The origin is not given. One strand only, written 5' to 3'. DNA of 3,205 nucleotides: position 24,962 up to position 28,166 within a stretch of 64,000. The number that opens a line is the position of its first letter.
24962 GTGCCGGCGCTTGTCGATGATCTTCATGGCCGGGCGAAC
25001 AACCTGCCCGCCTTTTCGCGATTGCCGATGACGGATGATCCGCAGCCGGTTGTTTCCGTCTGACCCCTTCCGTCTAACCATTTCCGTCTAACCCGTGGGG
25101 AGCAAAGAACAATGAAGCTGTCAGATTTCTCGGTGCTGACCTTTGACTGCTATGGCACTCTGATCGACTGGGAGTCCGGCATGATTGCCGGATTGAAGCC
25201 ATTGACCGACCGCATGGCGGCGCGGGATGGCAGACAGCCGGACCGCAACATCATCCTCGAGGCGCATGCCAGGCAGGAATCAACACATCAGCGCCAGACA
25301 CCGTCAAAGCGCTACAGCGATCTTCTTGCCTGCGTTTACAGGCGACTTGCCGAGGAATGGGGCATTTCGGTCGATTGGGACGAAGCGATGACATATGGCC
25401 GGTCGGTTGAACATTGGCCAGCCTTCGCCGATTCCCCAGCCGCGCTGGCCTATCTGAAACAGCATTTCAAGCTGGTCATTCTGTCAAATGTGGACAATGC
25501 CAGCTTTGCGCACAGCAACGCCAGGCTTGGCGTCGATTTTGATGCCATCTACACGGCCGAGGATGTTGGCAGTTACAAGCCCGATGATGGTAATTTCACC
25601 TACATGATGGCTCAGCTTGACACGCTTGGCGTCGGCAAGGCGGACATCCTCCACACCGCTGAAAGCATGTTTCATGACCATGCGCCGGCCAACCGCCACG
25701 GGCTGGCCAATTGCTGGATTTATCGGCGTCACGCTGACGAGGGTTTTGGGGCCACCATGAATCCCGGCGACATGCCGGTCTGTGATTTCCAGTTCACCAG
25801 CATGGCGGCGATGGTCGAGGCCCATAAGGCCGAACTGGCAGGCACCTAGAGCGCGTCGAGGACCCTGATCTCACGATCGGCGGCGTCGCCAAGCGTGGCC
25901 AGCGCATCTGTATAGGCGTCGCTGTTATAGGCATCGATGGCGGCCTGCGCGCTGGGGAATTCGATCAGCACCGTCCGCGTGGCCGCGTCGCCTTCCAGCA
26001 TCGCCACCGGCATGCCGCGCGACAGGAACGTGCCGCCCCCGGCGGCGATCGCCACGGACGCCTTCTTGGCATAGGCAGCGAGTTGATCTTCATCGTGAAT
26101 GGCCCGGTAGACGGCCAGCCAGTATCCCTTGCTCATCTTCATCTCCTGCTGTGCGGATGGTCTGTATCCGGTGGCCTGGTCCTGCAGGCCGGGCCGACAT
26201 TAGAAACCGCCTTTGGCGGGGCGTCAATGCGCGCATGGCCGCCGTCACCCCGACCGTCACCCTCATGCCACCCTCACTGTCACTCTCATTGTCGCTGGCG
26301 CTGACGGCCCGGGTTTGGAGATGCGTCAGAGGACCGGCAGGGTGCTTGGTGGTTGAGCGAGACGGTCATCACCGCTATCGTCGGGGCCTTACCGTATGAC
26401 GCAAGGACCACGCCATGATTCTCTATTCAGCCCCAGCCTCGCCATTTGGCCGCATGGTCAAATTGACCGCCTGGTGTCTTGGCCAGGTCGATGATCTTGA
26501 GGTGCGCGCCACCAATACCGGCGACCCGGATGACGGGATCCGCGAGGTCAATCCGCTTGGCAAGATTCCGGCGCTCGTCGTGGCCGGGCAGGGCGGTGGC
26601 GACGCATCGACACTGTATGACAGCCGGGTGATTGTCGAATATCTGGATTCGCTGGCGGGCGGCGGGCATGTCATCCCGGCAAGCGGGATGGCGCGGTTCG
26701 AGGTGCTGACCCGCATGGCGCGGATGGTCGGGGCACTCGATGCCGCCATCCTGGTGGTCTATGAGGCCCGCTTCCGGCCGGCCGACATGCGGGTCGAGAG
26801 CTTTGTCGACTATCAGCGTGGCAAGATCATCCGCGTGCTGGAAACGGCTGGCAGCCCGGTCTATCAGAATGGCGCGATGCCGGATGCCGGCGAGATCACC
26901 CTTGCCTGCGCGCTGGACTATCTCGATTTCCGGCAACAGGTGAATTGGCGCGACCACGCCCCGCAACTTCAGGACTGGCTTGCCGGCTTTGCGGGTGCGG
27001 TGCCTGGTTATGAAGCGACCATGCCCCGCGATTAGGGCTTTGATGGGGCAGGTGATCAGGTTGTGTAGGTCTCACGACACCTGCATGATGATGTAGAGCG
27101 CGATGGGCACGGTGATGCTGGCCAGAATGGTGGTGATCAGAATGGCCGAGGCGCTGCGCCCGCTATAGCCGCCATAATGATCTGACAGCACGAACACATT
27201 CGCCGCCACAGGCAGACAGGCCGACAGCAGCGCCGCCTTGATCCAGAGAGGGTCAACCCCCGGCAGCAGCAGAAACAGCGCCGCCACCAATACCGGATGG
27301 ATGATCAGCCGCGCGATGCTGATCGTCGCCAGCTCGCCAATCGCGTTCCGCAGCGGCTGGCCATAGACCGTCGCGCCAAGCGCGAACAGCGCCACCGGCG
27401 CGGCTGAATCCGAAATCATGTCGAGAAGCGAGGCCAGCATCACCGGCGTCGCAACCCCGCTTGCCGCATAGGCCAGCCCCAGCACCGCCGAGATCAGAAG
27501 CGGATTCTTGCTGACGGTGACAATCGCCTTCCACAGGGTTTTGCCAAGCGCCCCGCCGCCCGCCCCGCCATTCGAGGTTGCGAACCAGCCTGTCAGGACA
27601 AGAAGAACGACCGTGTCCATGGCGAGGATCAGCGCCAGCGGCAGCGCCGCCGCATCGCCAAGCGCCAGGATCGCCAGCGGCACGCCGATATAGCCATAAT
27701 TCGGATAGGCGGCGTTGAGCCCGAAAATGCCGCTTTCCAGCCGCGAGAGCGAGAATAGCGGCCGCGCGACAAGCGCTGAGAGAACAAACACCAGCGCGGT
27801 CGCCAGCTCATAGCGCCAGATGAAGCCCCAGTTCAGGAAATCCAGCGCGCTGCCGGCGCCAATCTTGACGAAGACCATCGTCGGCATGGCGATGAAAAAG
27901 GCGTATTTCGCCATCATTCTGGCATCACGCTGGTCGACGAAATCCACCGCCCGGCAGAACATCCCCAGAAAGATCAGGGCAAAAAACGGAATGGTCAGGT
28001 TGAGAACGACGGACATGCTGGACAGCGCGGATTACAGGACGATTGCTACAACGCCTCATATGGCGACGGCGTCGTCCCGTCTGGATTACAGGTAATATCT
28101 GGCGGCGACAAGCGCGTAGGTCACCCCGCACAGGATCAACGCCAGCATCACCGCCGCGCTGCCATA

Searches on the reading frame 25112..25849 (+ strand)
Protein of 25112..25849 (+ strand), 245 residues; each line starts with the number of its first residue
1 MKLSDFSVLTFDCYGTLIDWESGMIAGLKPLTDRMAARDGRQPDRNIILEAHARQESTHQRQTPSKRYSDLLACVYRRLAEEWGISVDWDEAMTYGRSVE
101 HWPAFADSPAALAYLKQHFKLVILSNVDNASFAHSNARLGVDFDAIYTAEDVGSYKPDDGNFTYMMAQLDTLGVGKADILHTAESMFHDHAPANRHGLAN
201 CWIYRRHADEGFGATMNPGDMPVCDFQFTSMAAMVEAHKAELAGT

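Call 3: search_protein_families(library=pfam, proteins=[window:25112-25849:+], max_evalue=0.01)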
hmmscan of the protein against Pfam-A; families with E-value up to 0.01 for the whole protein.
window:25112-25849:+ (245 aa): 2 families
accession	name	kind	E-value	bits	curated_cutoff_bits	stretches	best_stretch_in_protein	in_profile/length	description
PF00702.32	Hydrolase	-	8.3e-08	33.3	26.4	1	8-170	3-168/191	haloacid dehalogenase-like hydrolase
PF13419.12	HAD_2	-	7e-06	26.7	23.8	1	84-170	61-149/178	Haloacid dehalogenase-like hydrolase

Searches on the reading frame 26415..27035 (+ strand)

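Call 3: search_protein_families(library=pfam, proteins=[window:26415-27035:+], max_evalue=0.01)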
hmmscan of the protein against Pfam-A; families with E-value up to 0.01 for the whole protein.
window:26415-27035:+ (206 aa): 4 families
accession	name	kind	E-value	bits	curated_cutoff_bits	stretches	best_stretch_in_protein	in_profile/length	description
PF13417.12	GST_N_3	-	1e-13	51.9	22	1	3-83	1-73/75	Glutathione S-transferase, N-terminal domain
PF13409.12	GST_N_2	-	3.1e-12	47.4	25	1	8-79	1-69/70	Glutathione S-transferase, N-terminal domain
PF13410.11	GST_C_2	-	3.3e-05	24.3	24.9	1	150-190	27-68/69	Glutathione S-transferase, C-terminal domain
PF02798.26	GST_N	-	0.0044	17.8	20.9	0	44-78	47-75/76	Glutathione S-transferase, N-terminal domain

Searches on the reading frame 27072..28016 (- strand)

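Call 3: search_protein_families(library=pfam, proteins=[window:27072-28016:-], max_evalue=0.01)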
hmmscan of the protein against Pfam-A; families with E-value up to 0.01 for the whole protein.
window:27072-28016:- (314 aa): 2 families
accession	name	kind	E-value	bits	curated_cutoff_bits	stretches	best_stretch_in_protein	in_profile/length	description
PF03547.23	Mem_trans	-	6.2e-25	88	25.7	2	164-305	196-341/343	Membrane transport protein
PF01758.21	SBF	-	0.0025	17.9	24.3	1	233-312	34-116/191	Sodium Bile acid symporter family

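Call 4: search_protein_families(library=ncbifam, proteins=[window:27072-28016:-], max_evalue=0.01)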
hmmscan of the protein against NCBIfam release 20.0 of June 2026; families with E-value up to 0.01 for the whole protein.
window:27072-28016:- (314 aa): 2 families
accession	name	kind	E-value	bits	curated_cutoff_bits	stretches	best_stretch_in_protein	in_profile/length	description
TIGR00946.1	2a69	subfamily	6e-18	65.1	246.05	1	9-309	11-333/336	auxin efflux carrier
NF007384.0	PRK09903.1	equivalog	1.5e-05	24.5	404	1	9-313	10-313/314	transporter YfdV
